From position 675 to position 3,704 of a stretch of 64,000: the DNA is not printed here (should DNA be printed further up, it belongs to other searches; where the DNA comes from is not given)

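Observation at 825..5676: Candidate new defence module: 910-aa Hsp70-fold ATPase convergent with an ApeA-like HEPN gene in the low-GC cargo of a tRNA island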

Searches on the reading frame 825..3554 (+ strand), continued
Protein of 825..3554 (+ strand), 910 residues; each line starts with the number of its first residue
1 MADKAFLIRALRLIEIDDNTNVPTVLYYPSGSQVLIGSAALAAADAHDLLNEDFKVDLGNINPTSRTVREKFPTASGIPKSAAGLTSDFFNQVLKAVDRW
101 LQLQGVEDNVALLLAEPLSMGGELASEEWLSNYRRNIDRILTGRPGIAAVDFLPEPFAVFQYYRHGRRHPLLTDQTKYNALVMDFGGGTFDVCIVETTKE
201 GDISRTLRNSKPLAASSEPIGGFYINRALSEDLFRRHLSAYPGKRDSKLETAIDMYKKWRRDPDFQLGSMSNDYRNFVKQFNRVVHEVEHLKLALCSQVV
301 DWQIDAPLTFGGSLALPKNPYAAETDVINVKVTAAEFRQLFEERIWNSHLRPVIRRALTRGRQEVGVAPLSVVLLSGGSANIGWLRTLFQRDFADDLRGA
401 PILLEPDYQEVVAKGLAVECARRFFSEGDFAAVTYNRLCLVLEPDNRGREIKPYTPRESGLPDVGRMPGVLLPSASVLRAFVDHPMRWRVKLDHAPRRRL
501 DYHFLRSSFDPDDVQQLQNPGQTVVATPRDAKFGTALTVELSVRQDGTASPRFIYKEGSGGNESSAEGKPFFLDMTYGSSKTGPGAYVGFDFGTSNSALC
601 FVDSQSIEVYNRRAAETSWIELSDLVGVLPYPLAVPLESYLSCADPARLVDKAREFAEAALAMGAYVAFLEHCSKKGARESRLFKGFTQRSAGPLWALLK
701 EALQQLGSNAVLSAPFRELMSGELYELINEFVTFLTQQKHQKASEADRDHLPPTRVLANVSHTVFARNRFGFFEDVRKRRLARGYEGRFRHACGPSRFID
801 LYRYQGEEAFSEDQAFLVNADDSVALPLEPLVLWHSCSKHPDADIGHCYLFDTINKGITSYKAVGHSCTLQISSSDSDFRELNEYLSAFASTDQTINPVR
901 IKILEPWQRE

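Call 55: search_protein_families(library=padloc, proteins=[L001:504-1013:-, L001:2235-2723:+, L071:14730-15038:+, L071:15038-15859:+, L071:16066-17358:+, L071:17634-19220:+], max_evalue=1)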
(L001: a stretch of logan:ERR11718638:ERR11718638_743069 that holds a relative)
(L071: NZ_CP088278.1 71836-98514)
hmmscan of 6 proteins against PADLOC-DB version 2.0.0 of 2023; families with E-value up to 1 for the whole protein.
L001:504-1013:- (170 aa): 0 families

L001:2235-2723:+ (163 aa): 0 families

L071:14730-15038:+ (103 aa): 5 families
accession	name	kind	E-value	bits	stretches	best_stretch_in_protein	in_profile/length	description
PDLC02621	DrmD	-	7.8e-08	29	1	16-82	9-82/1040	DrmD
PDLC02572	DrmA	-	8.9e-06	21.9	1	12-74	6-72/1043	DrmA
PDLC02622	DrmD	-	0.021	11.7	1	16-75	12-77/422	DrmD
PDLC02632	DrmD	-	0.025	11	1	16-75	12-78/662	DrmD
PDLC02618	DrmD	-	0.028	11.8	1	21-82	5-69/273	DrmD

L071:15038-15859:+ (274 aa): 0 families

L071:16066-17358:+ (431 aa): 1 family
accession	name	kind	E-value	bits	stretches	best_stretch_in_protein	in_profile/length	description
PDLC03828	ZacA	-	4.5e-56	189.1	1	2-427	5-394/396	-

L071:17634-19220:+ (529 aa): 2 families
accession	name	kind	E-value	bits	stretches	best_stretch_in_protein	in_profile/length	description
PDLC03829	ZacB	-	1.5e-42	144.2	1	2-488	91-558/586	-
PDLC04553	PDC-M27B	-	0.021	11.5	1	219-258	108-146/635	-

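Call 61: search_protein_representatives(alignment_id=A2)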
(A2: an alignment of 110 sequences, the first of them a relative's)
Query: 110 sequences, 909 profile positions. Proteins with E-value up to 0.001 (for the whole library): 1691; up to 1e-10: 543; up to 1e-30: 281. The best 150 are listed.
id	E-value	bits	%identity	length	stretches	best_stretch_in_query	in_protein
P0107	0.0e+00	1207.3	-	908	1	3-905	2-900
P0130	0.0e+00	1157.8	-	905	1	3-906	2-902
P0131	0.0e+00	1155.5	-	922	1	3-899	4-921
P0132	0.0e+00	1140.0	-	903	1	3-907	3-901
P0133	0.0e+00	1130.1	-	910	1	19-900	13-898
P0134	0.0e+00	1123.7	-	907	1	4-903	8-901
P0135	0.0e+00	1116.9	-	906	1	2-903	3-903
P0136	0.0e+00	1107.7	-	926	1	1-906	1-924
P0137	0.0e+00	1078.7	-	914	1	4-897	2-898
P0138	0.0e+00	1052.2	-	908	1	3-901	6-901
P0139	0.0e+00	1049.9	-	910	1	2-897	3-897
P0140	0.0e+00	1015.6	-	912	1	1-901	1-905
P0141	9.1e-298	1006.9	-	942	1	2-904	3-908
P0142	1.2e-293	993.2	-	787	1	125-901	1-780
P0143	1.6e-292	989.6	-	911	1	2-890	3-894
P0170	4.7e-235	799.4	-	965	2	4-421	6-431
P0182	6.6e-221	752.6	-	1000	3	4-420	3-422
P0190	4.3e-204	696.9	-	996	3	4-425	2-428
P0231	1.4e-91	324.6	-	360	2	149-285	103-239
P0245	1.9e-74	267.9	-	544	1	557-806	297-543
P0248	2.6e-73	264.1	-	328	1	2-182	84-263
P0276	9.9e-60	219.2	-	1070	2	278-600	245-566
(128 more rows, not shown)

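Call 63: find_encoding_contigs(protein=P0044, flank=10000, max_places=2)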
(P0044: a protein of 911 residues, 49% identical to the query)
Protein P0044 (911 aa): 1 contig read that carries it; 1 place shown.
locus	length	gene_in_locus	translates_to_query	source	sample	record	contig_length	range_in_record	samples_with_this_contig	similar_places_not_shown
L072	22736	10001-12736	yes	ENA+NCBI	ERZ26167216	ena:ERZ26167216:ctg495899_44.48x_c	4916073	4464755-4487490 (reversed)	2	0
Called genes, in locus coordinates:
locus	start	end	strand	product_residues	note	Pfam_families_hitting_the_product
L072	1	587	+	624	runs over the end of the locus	PF13442:Cytochrome_CBB3 (faint), PF01011:PQQ, PF13360:PQQ_2, PF13570:Beta-prop_ACSF4 (weak), PF13360:PQQ_2 (weak)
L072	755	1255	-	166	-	PF05163:DinB, PF12867:DinB_2 (weak)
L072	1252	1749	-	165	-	PF00583:Acetyltransf_1, PF13302:Acetyltransf_3, PF13420:Acetyltransf_4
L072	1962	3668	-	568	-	PF05199:GMC_oxred_C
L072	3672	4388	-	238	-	PF13618:Gluconate_2-dh3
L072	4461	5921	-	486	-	PF05935:Arylsulfotrans, PF14269:Arylsulfotran_2 (weak)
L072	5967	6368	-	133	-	PF19649:DUF6152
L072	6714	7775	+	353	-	-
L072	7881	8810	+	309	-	-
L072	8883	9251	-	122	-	PF01381:HTH_3 (faint)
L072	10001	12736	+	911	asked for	-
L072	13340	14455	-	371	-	-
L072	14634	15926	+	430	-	PF00872:Transposase_mut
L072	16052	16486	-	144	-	PF01695:IstB_IS21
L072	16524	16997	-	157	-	PF04471:Mrr_cat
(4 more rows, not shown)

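Call 64: find_encoding_contigs(protein=P0014, flank=10000, max_places=2)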
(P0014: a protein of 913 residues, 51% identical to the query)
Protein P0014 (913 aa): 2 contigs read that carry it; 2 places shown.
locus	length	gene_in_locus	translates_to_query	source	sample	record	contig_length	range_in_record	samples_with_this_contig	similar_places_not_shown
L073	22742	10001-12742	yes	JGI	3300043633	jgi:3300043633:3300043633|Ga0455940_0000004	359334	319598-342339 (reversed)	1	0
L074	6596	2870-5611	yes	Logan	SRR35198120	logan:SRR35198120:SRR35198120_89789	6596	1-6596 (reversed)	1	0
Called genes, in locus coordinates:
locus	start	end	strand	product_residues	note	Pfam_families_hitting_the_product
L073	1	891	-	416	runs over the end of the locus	PF01370:Epimerase (weak)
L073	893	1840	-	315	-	PF01149:Fapy_DNA_glyco, PF06831:H2TH, PF06827:zf-FPG_IleRS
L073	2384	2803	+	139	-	PF00571:CBS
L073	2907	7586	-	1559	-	PF00270:DEAD, PF04851:ResIII (weak), PF00271:Helicase_C, PF22590:Cas3-like_C_2 (weak), PF19306:WHD_Lhr, PF08494:DEAD_assoc, PF23235:WHD_3rd_Lhr, PF23234:WHD_4th_Lhr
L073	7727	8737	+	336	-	PF21686:LigD_Prim-Pol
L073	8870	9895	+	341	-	PF01068:DNA_ligase_A_M, PF04679:DNA_ligase_A_C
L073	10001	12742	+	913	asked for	PF00012:HSP70 (faint)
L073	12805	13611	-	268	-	PF03544:TonB_C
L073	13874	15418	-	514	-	PF00089:Trypsin, PF13365:Trypsin_2, PF00595:PDZ, PF13180:PDZ_2, PF17820:PDZ_6, PF13180:PDZ_2 (weak)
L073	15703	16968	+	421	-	PF02812:ELFV_dehydrog_N, PF00208:ELFV_dehydrog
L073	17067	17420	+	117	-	PF00462:Glutaredoxin (weak), PF03960:ArsC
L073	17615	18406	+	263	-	PF00756:Esterase, PF10503:Esterase_PHB (faint), PF20434:BD-FAE (faint), PF02230:Abhydrolase_2 (weak)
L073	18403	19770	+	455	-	PF18073:Zn_ribbon_LapB, PF03796:DnaB_C, PF06745:ATPase, PF13481:AAA_25, PF23442:DUF7125 (weak), PF25199:nSTAND_NTPase5 (weak), PF13191:AAA_16 (weak), PF13541:ChlI (weak), +1 more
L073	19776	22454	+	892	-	PF04185:Phosphoesterase (weak)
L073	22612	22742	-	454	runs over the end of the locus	PF07690:MFS_1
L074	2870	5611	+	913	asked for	PF00012:HSP70 (faint)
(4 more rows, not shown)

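Call 67: find_encoding_contigs(protein=P0090, flank=10000, max_places=2)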
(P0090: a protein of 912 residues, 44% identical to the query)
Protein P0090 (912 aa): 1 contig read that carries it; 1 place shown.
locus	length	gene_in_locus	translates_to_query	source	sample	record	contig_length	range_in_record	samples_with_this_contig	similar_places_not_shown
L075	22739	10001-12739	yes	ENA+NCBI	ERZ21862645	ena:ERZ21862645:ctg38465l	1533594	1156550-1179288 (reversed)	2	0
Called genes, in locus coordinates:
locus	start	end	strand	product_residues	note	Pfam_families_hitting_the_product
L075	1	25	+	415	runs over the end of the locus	PF00890:FAD_binding_2 (weak), PF01134:GIDA (faint), PF01266:DAO (faint), PF03486:HI0933_like, PF07992:Pyr_redox_2, PF12831:FAD_oxidored, PF13450:NAD_binding_8 (faint), PF22780:HI0933_like_1st, +1 more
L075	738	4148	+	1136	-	PF13091:PLDc_2 (weak), PF00176:SNF2-rel_dom (faint), PF00270:DEAD (faint), PF04851:ResIII (faint), PF00271:Helicase_C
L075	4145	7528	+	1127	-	PF25120:DUF7814 (weak), PF20473:MmeI_Mtase, PF07669:Eco57I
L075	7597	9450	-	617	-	PF01609:DDE_Tnp_1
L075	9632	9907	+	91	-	-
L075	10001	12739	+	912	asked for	-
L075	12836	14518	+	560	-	PF04326:SLFN_AlbA_2, PF13749:HATPase_c_4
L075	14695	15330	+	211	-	PF02481:DNA_processg_A (weak)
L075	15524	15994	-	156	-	PF13588:HSDR_N_2 (weak)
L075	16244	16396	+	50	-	-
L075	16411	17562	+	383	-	PF13784:Fic_N, PF02661:Fic, PF11972:HTH_13 (faint)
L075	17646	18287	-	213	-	PF13588:HSDR_N_2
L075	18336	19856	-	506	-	PF01676:Metalloenzyme, PF06415:iPGM_N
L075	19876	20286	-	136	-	PF02410:RsfS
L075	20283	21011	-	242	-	PF01467:CTP_transf_like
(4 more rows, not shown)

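Call 69: find_encoding_contigs(protein=P0106, flank=10000, max_places=1)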
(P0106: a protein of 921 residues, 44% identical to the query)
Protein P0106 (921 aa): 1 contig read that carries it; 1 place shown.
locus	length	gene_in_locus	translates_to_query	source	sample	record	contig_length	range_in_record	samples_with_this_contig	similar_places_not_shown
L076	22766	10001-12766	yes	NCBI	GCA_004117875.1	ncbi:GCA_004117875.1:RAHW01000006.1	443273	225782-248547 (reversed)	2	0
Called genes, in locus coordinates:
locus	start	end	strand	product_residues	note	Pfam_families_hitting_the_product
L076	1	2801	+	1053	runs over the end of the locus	PF00497:SBP_bac_3, PF00989:PAS (weak), PF08448:PAS_4, PF10114:PocR, PF00512:HisKA, PF02518:HATPase_c, PF00072:Response_reg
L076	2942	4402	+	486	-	PF02321:OEP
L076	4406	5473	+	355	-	-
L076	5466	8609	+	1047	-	PF00873:ACR_tran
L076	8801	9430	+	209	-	PF12324:HTH_15 (weak), PF03243:MerB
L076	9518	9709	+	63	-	PF03994:DUF350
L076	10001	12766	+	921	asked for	PF00012:HSP70 (faint)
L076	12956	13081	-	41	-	PF13542:HTH_Tnp_ISL3 (weak)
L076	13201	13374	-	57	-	PF01381:HTH_3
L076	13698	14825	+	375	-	-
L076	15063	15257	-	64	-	PF13560:HTH_31, PF01381:HTH_3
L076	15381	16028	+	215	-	-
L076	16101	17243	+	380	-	PF00672:HAMP, PF00512:HisKA, PF02518:HATPase_c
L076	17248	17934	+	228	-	PF00072:Response_reg, PF00486:Trans_reg_C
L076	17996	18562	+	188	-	PF01872:RibD_C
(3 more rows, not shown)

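Call 70: find_encoding_contigs(protein=P0112, flank=10000, max_places=1)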
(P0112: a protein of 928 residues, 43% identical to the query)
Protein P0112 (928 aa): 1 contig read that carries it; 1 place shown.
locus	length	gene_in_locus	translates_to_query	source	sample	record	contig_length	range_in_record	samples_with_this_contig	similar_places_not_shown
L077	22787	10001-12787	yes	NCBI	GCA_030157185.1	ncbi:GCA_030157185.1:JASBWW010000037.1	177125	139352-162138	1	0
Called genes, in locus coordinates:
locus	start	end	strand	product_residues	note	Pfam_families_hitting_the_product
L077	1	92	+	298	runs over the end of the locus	PF00027:cNMP_binding, PF06210:DUF1003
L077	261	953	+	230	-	PF00702:Hydrolase, PF13419:HAD_2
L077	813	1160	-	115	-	-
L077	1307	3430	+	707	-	PF13089:PP_kinase_N, PF02503:PP_kinase, PF17941:PP_kinase_C_1, PF13091:PLDc_2 (faint), PF13090:PP_kinase_C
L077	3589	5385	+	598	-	PF00664:ABC_membrane, PF00005:ABC_tran, PF02463:SMC_N (weak)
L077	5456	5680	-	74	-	-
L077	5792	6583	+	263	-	PF04228:Zn_peptidase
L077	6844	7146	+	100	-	PF03795:YCII (weak)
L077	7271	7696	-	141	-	-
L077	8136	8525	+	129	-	-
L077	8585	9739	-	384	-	PF06739:SBBP (faint), PF08450:SGL (faint), PF01436:NHL (faint)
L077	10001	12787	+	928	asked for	PF00012:HSP70 (faint)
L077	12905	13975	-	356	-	-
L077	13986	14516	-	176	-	-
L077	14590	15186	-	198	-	PF22741:PTP-NADK, PF03162:Y_phosphatase2, PF00782:DSPc, PF13350:Y_phosphatase3 (faint), PF14566:PTPlike_phytase, PF22784:PTP-SAK, PF22785:Tc-R-P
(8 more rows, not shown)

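Call 71: find_encoding_contigs(protein=P0033, flank=10000, max_places=1)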
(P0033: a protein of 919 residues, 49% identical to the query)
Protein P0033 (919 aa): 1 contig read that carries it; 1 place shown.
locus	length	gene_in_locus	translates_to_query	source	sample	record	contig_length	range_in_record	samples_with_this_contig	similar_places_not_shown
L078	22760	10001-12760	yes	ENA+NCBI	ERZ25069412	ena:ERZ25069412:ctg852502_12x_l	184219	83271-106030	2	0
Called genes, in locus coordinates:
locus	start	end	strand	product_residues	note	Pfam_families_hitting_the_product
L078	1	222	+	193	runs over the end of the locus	-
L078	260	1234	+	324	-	PF03279:Lip_A_acyltrans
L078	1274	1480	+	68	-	-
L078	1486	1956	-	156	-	PF00383:dCMP_cyt_deam_1, PF14437:MafB19-deam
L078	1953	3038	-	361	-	PF02163:Peptidase_M50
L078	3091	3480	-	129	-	PF14539:DUF4442, PF13622:4HBT_3, PF03061:4HBT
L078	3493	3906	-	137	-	-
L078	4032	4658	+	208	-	PF03193:RsgA_GTPase (faint), PF00009:GTP_EFTU (faint), PF00350:Dynamin_N (faint), PF01926:MMR_HSR1, PF02421:FeoB_N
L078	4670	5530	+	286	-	PF00535:Glycos_transf_2, PF10111:Glyco_tranf_2_2, PF13641:Glyco_tranf_2_3, PF13632:Glyco_trans_2_3 (weak)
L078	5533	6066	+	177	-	-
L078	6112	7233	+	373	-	PF20903:SPL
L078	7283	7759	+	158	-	PF01613:Flavin_Reduct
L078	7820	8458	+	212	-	PF00300:His_Phos_1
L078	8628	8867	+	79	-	-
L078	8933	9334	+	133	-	PF02384:N6_Mtase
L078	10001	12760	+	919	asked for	-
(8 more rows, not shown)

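Call 72: find_encoding_contigs(protein=P0066, flank=10000, max_places=1)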
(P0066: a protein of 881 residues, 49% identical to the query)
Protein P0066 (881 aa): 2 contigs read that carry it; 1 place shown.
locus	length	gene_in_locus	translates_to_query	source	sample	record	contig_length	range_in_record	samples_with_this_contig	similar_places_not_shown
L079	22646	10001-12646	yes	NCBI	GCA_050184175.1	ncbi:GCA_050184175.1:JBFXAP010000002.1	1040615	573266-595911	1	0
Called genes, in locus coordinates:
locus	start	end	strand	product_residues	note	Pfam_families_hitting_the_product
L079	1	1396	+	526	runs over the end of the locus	PF02518:HATPase_c (weak), PF13589:HATPase_c_3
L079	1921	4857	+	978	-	PF13361:UvrD_C (faint), PF12705:PDDEXK_1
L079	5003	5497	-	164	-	-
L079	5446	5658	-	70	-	-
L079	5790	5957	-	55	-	-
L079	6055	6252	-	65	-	PF21748:UPF0150 (weak), PF15919:HicB_lk_antitox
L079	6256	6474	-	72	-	PF15919:HicB_lk_antitox (weak)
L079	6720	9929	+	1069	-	PF00580:UvrD-helicase, PF13245:AAA_19, PF13361:UvrD_C, PF13538:UvrD_C_2 (weak), PF12705:PDDEXK_1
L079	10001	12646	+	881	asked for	PF00012:HSP70 (faint)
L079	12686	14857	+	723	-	PF09848:SLFN-g3_helicase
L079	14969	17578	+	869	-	PF12770:CHAT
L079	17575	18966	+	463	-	PF02450:LCAT, PF07819:PGAP1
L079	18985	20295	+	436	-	-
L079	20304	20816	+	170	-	PF10117:McrBC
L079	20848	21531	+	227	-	PF04250:DUF429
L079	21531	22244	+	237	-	PF18754:Nmad3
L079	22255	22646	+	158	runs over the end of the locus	-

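Call 75: list_cluster_members(proteins=[P0001, P0121])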
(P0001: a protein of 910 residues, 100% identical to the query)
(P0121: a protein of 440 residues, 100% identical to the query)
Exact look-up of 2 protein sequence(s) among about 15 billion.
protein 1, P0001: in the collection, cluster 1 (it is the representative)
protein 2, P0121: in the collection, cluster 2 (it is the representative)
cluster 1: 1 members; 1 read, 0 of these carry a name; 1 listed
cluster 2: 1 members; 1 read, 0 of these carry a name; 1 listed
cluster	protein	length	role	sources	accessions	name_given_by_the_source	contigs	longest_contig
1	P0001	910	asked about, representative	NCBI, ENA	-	-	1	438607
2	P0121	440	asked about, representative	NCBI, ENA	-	-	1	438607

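Call 84: search_protein_families(library=padloc, alignment_id=A6, max_evalue=1e-10)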
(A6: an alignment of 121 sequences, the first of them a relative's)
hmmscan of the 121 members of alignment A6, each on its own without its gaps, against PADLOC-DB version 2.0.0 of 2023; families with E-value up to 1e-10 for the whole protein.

A. member 1, L024:13336-13785:+ (150 aa): 0 families

B. families by the number of members that match (of 121 scanned): 244 families (the first 25 are shown)
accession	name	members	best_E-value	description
PDLC03234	MTase_II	3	1.2e-79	Type II methyltransferase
PDLC03326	MTase_II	3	3.4e-67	Type II methyltransferase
PDLC03378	MTase_II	3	1.1e-64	Type II methyltransferase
PDLC00033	DruM2|DruM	3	8.3e-58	DNA cytosine methylase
PDLC03237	MTase_II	3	1.5e-56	Type II methyltransferase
PDLC00026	DruM2|DruM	3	2.9e-55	DNA cytosine methylase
PDLC03272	MTase_II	3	1.9e-51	Type II methyltransferase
PDLC00030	DruM2|DruM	3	4.3e-45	DNA cytosine methylase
PDLC02648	DrmMII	3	4.5e-44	DrmMII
PDLC00027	DruM2|DruM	3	1.1e-42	DNA cytosine methylase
PDLC02649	DrmMII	3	1.7e-42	DrmMII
PDLC03307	MTase_II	3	1.3e-41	Type II methyltransferase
PDLC00031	DruM2|DruM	3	1.3e-38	DNA cytosine methylase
PDLC00032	DruM2|DruM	3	5.4e-36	DNA cytosine methylase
PDLC02650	DrmMII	3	1.3e-35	DrmMII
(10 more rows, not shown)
